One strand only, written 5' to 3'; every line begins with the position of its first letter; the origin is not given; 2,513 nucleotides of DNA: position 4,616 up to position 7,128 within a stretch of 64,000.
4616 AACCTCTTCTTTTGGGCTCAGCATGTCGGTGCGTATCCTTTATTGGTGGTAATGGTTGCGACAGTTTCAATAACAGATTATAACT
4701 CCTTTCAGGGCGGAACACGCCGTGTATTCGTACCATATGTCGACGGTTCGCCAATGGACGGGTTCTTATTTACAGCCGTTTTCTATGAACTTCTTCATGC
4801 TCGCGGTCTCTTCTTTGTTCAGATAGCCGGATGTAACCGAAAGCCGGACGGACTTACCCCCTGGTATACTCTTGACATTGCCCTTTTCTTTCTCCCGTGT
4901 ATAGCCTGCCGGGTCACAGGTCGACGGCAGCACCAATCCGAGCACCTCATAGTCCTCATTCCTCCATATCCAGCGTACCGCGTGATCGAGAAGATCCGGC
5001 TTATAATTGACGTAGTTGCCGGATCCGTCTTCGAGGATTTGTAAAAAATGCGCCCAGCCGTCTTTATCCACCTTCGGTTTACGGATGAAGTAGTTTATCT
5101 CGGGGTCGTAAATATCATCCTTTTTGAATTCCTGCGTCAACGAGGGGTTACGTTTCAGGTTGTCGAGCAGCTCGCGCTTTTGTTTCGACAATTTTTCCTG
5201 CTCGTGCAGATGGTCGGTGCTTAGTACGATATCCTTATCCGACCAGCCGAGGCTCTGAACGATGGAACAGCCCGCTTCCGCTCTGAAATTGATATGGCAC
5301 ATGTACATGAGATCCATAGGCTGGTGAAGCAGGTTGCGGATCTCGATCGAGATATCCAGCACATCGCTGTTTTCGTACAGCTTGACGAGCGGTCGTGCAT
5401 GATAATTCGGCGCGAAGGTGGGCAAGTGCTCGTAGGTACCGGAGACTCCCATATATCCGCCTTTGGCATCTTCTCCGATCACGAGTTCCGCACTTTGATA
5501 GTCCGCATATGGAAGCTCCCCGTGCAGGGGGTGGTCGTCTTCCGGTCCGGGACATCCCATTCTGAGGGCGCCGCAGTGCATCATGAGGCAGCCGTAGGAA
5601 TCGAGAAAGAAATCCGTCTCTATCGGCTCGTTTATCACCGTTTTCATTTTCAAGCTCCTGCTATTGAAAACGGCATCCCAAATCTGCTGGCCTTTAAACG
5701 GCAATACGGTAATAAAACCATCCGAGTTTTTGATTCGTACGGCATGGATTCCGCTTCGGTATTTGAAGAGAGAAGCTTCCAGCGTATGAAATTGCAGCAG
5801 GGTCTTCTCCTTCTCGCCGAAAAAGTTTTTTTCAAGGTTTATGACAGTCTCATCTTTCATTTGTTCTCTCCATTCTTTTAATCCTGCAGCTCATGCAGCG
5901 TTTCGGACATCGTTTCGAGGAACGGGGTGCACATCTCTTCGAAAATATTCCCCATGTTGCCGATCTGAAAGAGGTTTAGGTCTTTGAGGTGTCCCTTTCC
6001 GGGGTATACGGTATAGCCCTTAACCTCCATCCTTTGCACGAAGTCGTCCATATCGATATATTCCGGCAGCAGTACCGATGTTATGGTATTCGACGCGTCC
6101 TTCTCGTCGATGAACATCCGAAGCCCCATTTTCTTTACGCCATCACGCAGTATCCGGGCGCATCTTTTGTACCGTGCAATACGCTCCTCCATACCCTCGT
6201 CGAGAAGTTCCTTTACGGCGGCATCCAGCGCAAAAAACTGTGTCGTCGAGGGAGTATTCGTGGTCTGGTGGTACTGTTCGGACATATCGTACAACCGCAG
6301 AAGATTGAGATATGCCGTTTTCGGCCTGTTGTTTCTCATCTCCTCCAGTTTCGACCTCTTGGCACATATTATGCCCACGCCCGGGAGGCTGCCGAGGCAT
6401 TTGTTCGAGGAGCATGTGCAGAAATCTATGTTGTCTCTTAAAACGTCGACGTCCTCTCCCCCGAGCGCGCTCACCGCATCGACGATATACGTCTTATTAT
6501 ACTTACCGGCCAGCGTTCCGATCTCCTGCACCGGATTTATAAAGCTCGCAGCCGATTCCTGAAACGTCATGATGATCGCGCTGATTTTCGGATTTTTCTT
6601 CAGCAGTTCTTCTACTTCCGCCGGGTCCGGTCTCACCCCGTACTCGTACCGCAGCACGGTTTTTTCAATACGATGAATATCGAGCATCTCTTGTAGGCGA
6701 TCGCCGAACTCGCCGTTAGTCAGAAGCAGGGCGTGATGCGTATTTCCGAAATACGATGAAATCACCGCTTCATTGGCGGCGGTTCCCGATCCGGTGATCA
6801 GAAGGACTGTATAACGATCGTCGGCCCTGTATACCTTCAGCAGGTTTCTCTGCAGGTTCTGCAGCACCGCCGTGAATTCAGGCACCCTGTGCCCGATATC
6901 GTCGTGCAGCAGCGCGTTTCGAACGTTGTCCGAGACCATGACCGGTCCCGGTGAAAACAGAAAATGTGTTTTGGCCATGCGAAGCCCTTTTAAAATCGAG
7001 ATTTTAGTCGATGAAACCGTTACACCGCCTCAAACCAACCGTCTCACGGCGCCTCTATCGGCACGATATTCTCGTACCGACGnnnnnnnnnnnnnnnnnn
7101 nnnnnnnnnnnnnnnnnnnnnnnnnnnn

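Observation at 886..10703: Nine-gene minus-strand operon mixing a propeller glycosidase, sugar kinase, two aminotransferases, two oxidoreductases and a URO-D-family protein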

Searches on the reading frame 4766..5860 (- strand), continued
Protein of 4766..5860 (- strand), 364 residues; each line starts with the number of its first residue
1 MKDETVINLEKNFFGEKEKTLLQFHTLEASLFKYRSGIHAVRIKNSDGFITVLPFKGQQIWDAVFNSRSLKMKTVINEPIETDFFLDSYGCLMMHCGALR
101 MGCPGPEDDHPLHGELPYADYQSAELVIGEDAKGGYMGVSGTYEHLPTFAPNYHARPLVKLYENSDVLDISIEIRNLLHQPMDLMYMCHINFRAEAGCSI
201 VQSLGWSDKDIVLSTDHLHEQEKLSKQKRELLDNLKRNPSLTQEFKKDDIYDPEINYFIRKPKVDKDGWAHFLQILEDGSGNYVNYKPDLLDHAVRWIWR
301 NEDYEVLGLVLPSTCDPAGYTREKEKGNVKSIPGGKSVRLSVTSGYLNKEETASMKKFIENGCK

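Call 59: search_protein_families(library=ncbifam, proteins=[L179:15846-17366:-, L179:17507-18679:-, L179:19035-19805:-, L179:19902-20912:-], max_evalue=1e-10)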
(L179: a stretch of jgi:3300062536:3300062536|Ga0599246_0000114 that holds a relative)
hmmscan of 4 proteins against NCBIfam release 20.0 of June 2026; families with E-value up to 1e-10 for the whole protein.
L179:15846-17366:- (506 aa): 1 family
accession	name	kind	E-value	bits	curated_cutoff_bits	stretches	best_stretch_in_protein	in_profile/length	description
NF051901.1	ArabsyFurArfAAgro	equivalog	3.9e-231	768.3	625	1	3-503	2-501/502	arabinosylfuranosidase ArfA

L179:17507-18679:- (390 aa): 1 family
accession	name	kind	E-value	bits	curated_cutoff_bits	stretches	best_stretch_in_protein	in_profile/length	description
NF052623.1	Npun_F2552_fam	equivalog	7.6e-36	124.1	500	1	5-280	2-275/314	Npun_F2552 family protein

L179:19035-19805:- (256 aa): 0 families

L179:19902-20912:- (336 aa): 5 families
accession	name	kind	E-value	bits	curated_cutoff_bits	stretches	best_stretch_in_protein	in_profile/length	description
NF041827.1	YtfQ_transport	equivalog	3.4e-48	164.2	510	1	24-318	18-310/320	galactofuranose ABC transporter, galactofuranose-binding protein YtfQ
NF007936.0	PRK10653.1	equivalog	2.4e-43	148.6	337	1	8-310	6-292/295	ribose ABC transporter substrate-binding protein RbsB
NF007254.0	PRK09701.1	equivalog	1.7e-22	80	335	1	16-284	12-276/311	D-allose transporter substrate-binding protein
TIGR02634.1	xylF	equivalog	6.2e-18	65.4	389.55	1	54-279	21-238/302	D-xylose ABC transporter substrate-binding protein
NF040907.2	ChvE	equivalog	1.4e-15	57.3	460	1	52-273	19-251/324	multiple monosaccharide ABC transporter substrate-binding protein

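Call 71: predict_structure(alignment_id=A1)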
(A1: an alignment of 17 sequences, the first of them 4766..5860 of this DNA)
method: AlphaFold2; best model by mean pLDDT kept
length: 364 residues; sequences in the alignment: 17
mean_pLDDT: 85.1   pTM: 0.87
mean pLDDT of the five models: 85.1, 83.9, 81.3, 80.2, 74.1
residues with pLDDT >= 90: 189; 70-90: 128; 50-70: 29; < 50: 18
segments of 3 or more residues with pLDDT < 50: 98-107, 109-112, 219-221
pLDDT, mean of each block of 10 residues (from residue 1): 84 96 97 95 97 88 94 90 75 72 42 61 93 95 80 90 95 90 82 92 85 67 76 90 92 84 89 95 90 82 89 62 76 90 95 96 77
secondary structure, 60 per line:
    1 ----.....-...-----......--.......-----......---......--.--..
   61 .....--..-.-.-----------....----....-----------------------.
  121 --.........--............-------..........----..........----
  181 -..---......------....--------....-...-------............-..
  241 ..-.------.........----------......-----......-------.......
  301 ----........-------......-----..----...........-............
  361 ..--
elements in order: E5-9 E19-24 E27-33 E39-44 E48-53 E59-65 H85-88 E93-96 E123-131 E134-145 E153-162 E167-176 E187-192 E199-202 E211-214 H226-237 H239-242 E251-259 E270-275 E281-286 E294-300 E305-312 H320-325 E337-347 H349-362

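Call 73: search_protein_families(library=pfam, alignment_id=A4, max_evalue=0.00001)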
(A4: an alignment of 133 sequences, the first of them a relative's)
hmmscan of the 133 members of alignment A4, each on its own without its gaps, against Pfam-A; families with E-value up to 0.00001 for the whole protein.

A. member 1, L017:23-1045:+ (340 aa): 1 family
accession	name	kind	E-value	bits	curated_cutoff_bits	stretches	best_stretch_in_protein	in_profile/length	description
PF00005.33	ABC_tran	-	6.7e-20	72.5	25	1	110-264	1-136/137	ABC transporter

B. families by the number of members that match (of 133 scanned): 79 families (the first 25 are shown)
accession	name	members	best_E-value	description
PF02653.21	BPD_transp_2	20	3.8e-49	Branched-chain amino acid transport system / permease component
PF00370.27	FGGY_N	15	3.4e-73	FGGY family of carbohydrate kinases, N-terminal domain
PF00294.29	PfkB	15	5.4e-69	pfkB family carbohydrate kinase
PF02782.22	FGGY_C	15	9.9e-50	FGGY family of carbohydrate kinases, C-terminal domain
PF08543.17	Phos_pyr_kin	12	3.5e-11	Phosphomethylpyrimidine kinase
PF07882.17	Fucose_iso_N2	6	2.1e-94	L-fucose isomerase, second N-terminal domain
PF07090.17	GATase1_like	6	6.5e-80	Putative glutamine amidotransferase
PF00005.33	ABC_tran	6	2.6e-54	ABC transporter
PF02952.23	Fucose_iso_C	6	1.2e-50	L-fucose isomerase, C-terminal domain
PF00528.27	BPD_transp_1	6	2.1e-18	Binding-protein-dependent transport system inner membrane component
PF07881.17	Fucose_iso_N1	5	9.4e-81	L-fucose isomerase, first N-terminal domain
PF00532.27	Peripla_BP_1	5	6.5e-37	Periplasmic binding proteins and sugar binding domain of LacI family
PF13407.12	Peripla_BP_4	5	5.6e-24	Periplasmic binding protein domain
PF13377.12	Peripla_BP_3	4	1.6e-34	Periplasmic binding protein-like domain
PF08240.17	ADH_N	4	2.5e-32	Alcohol dehydrogenase GroES-like domain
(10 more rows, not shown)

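Call 75: fold_search(model_id=the predicted structure, library=pdb)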
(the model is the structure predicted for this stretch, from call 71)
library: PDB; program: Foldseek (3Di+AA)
matches with E <= 10: 673; with E <= 0.001: 80
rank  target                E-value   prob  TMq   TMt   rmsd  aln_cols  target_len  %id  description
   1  3ty1_A                4.8e-17  1.00  0.76  0.72   4.4       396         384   15  Crystal structure of a putative aldose 1-epimerase (KPN_04629) from Klebsiella pneumoniae subsp. pneumoniae MGH 78578  (released 2011-12-28)
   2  3k25_A                1.0e-09  1.00  0.54  0.67   5.6       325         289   14  Crystal Structure of Slr1438 protein from Synechocystis sp. PCC 6803, Northeast Structural Genomics Consortium Target  (released 2009-10-13)
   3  4bze_B                2.1e-09  1.00  0.58  0.64   6.4       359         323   12  Crystal structure of galactose mutarotase GalM from Bacillus subtilis (released 2014-08-13)
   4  3mwx_A                2.6e-09  1.00  0.57  0.63   6.6       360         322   13  Crystal structure of a putative galactose mutarotase (BSU18360) from BACILLUS SUBTILIS at 1.45 A resolution (released 2010-07-07)
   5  3nre_A                2.7e-09  1.00  0.51  0.62   6.7       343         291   12  Crystal structure of a Putative aldose 1-epimerase (b2544) from ESCHERICHIA COLI K12 at 1.59 A resolution (released 2010-09-15)
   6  5cd6_A                4.3e-09  1.00  0.54  0.36   9.8       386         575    8  Crystal structure of a TPR-domain containing protein (BDI_1685) from Parabacteroides distasonis ATCC 8503 at 2.26 A re (released 2015-07-29)
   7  3os7_A                2.5e-08  1.00  0.57  0.61   7.0       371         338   11  Crystal structure of a galactose mutarotase-like protein (CA_C0697) from CLOSTRIDIUM ACETOBUTYLICUM at 1.80 A resoluti (released 2010-10-13)
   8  9grx_2                4.2e-07  1.00  0.42  0.50  10.1       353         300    9  NDH-PSI-LHCI supercomplex from S. oleracea (released 2025-02-12)
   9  6al2_B                4.6e-07  1.00  0.42  0.33   7.7       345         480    8  Crystal structure of E. coli YidC at 2.8 A resolution (released 2018-11-07)
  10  2cir                  6.0e-07  1.00  0.51  0.62   6.8       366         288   11  Structure-based functional annotation: Yeast ymr099c codes for a D- hexose-6-phosphate mutarotase. Complex with glucose- (released 2006-07-12)
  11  4rnl_D                7.7e-07  1.00  0.53  0.56   7.0       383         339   10  The crystal structure of a possible galactose mutarotase from Streptomyces platensis subsp. rosaceus (released 2014-11-26)
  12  1l7k_A                8.6e-07  1.00  0.53  0.57   8.5       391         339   10  x-ray structure of galactose mutarotase from Lactococcus lactis complexed with galactose (released 2002-04-24)
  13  1ns2_B                9.0e-07  1.00  0.52  0.54   8.9       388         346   11  Crystal structure of galactose mutarotase from Lactococcus lactis mutant E304A complexed with galactose (released 2003-02-11)
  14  1snz_B                9.5e-07  1.00  0.51  0.54   7.7       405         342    9  Crystal structure of apo human galactose mutarotase (released 2004-03-30)
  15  1ns4_A                1.1e-06  1.00  0.51  0.55   8.9       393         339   10  Crystal structure of galactose mutarotase from Lactococcus lactis mutant E304Q complexed with glucose (released 2003-02-11)
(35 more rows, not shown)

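Call 78: search_protein_families(library=pfam, proteins=[L078:4481-5551:+, L078:5782-6957:+, L078:7339-8340:+, L078:11220-13577:+, L078:13609-14676:+, L078:15403-16578:+, L021:4391-5815:+, L021:5964-8426:+, L021:11221-13020:+, L021:13117-14304:+], max_evalue=0.00001)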
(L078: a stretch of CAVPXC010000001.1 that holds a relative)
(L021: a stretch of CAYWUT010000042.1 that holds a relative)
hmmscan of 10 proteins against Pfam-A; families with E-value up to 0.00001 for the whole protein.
L078:4481-5551:+ (356 aa): 3 families
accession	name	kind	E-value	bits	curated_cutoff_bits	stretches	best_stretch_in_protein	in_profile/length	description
PF13407.12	Peripla_BP_4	-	2.3e-57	194.9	35.1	1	72-327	2-257/258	Periplasmic binding protein domain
PF00532.27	Peripla_BP_1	-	2e-12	47.6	22.2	1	73-307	6-236/281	Periplasmic binding proteins and sugar binding domain of LacI family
PF13377.12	Peripla_BP_3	-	1.3e-07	32.3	26.5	0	194-330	11-151/167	Periplasmic binding protein-like domain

L078:5782-6957:+ (391 aa): 1 family
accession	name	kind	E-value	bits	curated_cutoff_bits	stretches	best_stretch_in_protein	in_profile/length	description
PF00005.33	ABC_tran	-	4.9e-41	141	25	2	21-172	1-137/137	ABC transporter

L078:7339-8340:+ (333 aa): 1 family
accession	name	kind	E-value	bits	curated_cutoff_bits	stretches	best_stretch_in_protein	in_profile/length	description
PF02653.21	BPD_transp_2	-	5.5e-49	167.1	26.8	1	50-323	2-269/269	Branched-chain amino acid transport system / permease component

L078:11220-13577:+ (785 aa): 5 families
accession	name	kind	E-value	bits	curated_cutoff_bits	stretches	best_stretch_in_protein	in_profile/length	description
PF13377.12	Peripla_BP_3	-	3.3e-32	112.3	26.5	1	190-352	1-167/167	Periplasmic binding protein-like domain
PF00532.27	Peripla_BP_1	-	7e-32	111.5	22.2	1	82-344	2-275/281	Periplasmic binding proteins and sugar binding domain of LacI family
PF01208.23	URO-D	-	2.8e-24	86.2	23.9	1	509-754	98-346/346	Uroporphyrinogen decarboxylase (URO-D)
PF13407.12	Peripla_BP_4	-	3.6e-19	69.8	35.1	1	85-330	2-255/258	Periplasmic binding protein domain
PF00356.27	LacI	-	3.7e-17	62.3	27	1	25-70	1-46/46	Bacterial regulatory proteins, lacI family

L078:13609-14676:+ (355 aa): 1 family
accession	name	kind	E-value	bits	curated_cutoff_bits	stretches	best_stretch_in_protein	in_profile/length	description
PF01208.23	URO-D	-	1.3e-26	93.9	23.9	1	133-350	134-346/346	Uroporphyrinogen decarboxylase (URO-D)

L078:15403-16578:+ (391 aa): 1 family
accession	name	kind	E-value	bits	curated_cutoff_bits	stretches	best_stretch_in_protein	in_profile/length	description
PF01208.23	URO-D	-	2e-14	53.8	23.9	1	160-373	134-346/346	Uroporphyrinogen decarboxylase (URO-D)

L021:4391-5815:+ (474 aa): 2 families
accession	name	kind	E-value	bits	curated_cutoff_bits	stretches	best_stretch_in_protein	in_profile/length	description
PF00390.24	malic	-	2.2e-27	96.5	23.1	1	54-185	3-182/182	Malic enzyme, N-terminal domain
PF03949.21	Malic_M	-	1e-21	77.9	23.5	1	198-414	2-242/258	Malic enzyme, NAD binding domain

L021:5964-8426:+ (820 aa): 3 families
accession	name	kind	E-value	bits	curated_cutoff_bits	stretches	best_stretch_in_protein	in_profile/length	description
PF00271.37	Helicase_C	-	1.5e-12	48.2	23.5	1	211-333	10-109/110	Helicase conserved C-terminal domain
PF00270.35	DEAD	-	3e-09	37.2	26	1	16-164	7-162/167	DEAD/DEAH box helicase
PF07717.22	OB_NTP_bind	-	5e-09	36.6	29.5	1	548-618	7-83/83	Oligonucleotide/oligosaccharide-binding (OB)-fold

L021:11221-13020:+ (599 aa): 3 families
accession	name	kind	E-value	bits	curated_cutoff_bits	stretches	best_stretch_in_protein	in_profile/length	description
PF07882.17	Fucose_iso_N2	-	5.6e-91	303.5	22.3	1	184-363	1-180/180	L-fucose isomerase, second N-terminal domain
PF07881.17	Fucose_iso_N1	-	1.7e-75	253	28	1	16-182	2-168/169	L-fucose isomerase, first N-terminal domain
PF02952.23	Fucose_iso_C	-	1.2e-50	171.3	29.3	1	399-562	1-143/143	L-fucose isomerase, C-terminal domain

L021:13117-14304:+ (395 aa): 1 family
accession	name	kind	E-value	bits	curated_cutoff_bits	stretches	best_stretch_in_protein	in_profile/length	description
PF01208.23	URO-D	-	7.6e-19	68.4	23.9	1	166-378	134-345/346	Uroporphyrinogen decarboxylase (URO-D)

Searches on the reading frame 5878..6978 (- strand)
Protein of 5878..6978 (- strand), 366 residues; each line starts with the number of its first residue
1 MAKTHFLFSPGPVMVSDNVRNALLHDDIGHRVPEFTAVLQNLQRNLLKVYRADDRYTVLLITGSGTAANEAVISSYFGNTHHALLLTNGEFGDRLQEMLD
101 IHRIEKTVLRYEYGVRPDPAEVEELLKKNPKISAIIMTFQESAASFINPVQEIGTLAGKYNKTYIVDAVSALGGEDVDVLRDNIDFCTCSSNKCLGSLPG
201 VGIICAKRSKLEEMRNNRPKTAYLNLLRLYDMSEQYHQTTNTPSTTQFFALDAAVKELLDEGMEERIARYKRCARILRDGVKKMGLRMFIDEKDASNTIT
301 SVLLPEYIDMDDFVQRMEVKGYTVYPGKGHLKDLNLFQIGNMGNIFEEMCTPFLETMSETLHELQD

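Call 3: search_protein_families(library=pfam, proteins=[window:5878-6978:-])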
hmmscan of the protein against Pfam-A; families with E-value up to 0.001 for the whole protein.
window:5878-6978:- (366 aa): 1 family
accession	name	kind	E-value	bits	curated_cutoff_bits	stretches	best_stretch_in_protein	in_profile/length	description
PF00266.25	Aminotran_5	-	7.9e-24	84.7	21.5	1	21-321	27-332/371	Aminotransferase class-V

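Call 4: search_protein_families(library=ncbifam, proteins=[window:5878-6978:-], max_evalue=0.00001)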
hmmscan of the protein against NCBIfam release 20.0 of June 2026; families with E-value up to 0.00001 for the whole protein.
window:5878-6978:- (366 aa): 18 families
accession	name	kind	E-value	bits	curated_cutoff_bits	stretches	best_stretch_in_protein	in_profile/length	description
TIGR03301.1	PhnW-AepZ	equivalog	6.6e-88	295.5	360.8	1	7-360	2-354/355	2-aminoethylphosphonate aminotransferase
NF010006.0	PRK13479.1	equivalog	5.5e-72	242.9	296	1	3-363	4-363/369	2-aminoethylphosphonate--pyruvate transaminase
TIGR02326.1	transamin_PhnW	equivalog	3.8e-67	227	400.8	1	4-361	3-360/363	2-aminoethylphosphonate--pyruvate transaminase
NF046070.1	PyrdoxPyrvTramin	equivalog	9.6e-48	162.9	600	1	3-347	4-349/369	pyridoxamine--pyruvate transaminase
NF045640.1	AspGlyoxATaseBhcA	equivalog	1.1e-37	129.9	650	1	1-363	1-366/395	L-aspartate--glyoxylate aminotransferase BhcA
TIGR01977.1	am_tr_V_EF2568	hypoth_equivalog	1e-11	44.5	377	1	94-282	102-287/376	cysteine desulfurase family protein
TIGR01979.1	sufS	subfamily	4.8e-11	42.1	475.1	1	117-266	147-296/403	SufS family cysteine desulfurase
TIGR01364.1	serC_1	equivalog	2.4e-10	39.9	443.6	1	27-277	35-272/358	phosphoserine transaminase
NF002841.0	PRK03080.1-2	equivalog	3.4e-10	39.4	477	1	8-304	16-311/389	phosphoserine transaminase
TIGR04343.1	egtE_PLP_lyase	equivalog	5.6e-10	38.5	400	1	58-310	74-316/370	ergothioneine biosynthesis PLP-dependent enzyme EgtE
NF003764.0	PRK05355.1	equivalog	3.3e-09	36.1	253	1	27-285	38-279/357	3-phosphoserine/phosphohydroxythreonine transaminase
TIGR03402.1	FeS_nifS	equivalog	5.2e-08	32.1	530.75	1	59-208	62-212/379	cysteine desulfurase NifS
TIGR01366.1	serC_3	equivalog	1.2e-07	31.3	401.65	1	29-273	33-269/361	phosphoserine transaminase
NF006791.0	PRK09295.1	equivalog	3.1e-07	29.8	661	1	125-272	160-307/406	cysteine desulfurase SufS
TIGR03403.1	nifS_epsilon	equivalog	2.3e-06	26.7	587.7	1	121-208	132-216/382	NifS family cysteine desulfurase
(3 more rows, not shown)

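Call 31: search_solved_structures(query=window:5878-6978:-, max_evalue=1e-10)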
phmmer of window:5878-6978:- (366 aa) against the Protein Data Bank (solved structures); distinct sequences matched with E-value up to 1e-10: 34.
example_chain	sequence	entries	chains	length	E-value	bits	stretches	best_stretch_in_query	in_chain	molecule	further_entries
1m32_A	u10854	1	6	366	1.4e-52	182.2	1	3-356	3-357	2-aminoethylphosphonate-pyruvate aminotransferase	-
6pd1_A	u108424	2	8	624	4.5e-46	160.8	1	5-359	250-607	Nucleotidyl transferase/aminotransferase, class V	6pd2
2dr1_A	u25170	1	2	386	5e-45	157.4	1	5-365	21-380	386aa long hypothetical serine aminotransferase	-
9kk8_A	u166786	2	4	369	7e-43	150.3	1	3-347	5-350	2-aminoethylphosphonate--pyruvate transaminase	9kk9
9kka_A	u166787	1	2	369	4.8e-42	147.5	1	3-347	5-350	2-aminoethylphosphonate--pyruvate transaminase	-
7e7g_A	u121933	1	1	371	7.5e-38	133.8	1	5-365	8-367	2-aminoethylphosphonate--pyruvate transaminase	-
3zrp_A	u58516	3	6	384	9.4e-32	113.7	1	7-362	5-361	SERINE-PYRUVATE AMINOTRANSFERASE (AGXT)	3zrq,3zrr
2yri_A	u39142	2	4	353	7.5e-31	110.7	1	7-356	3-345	Aminotransferase, class V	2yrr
3isl_A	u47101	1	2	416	5.6e-30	107.9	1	7-343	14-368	Purine catabolism protein pucG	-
2ch1_A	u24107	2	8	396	1.1e-27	100.3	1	6-311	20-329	3-HYDROXYKYNURENINE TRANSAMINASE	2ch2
2huf_A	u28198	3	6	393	2.7e-27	99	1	5-345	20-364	Alanine glyoxylate aminotransferase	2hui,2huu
6pk1_A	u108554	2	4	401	6.8e-27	97.7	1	4-348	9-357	Serine--glyoxylate aminotransferase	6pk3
3f0h_A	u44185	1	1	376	1.1e-26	97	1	8-354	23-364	Aminotransferase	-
1vjo_A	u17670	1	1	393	4.6e-26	95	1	5-343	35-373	alanine--glyoxylate aminotransferase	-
3nnk_A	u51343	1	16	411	3.9e-25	91.9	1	5-351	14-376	Ureidoglycine-glyoxylate aminotransferase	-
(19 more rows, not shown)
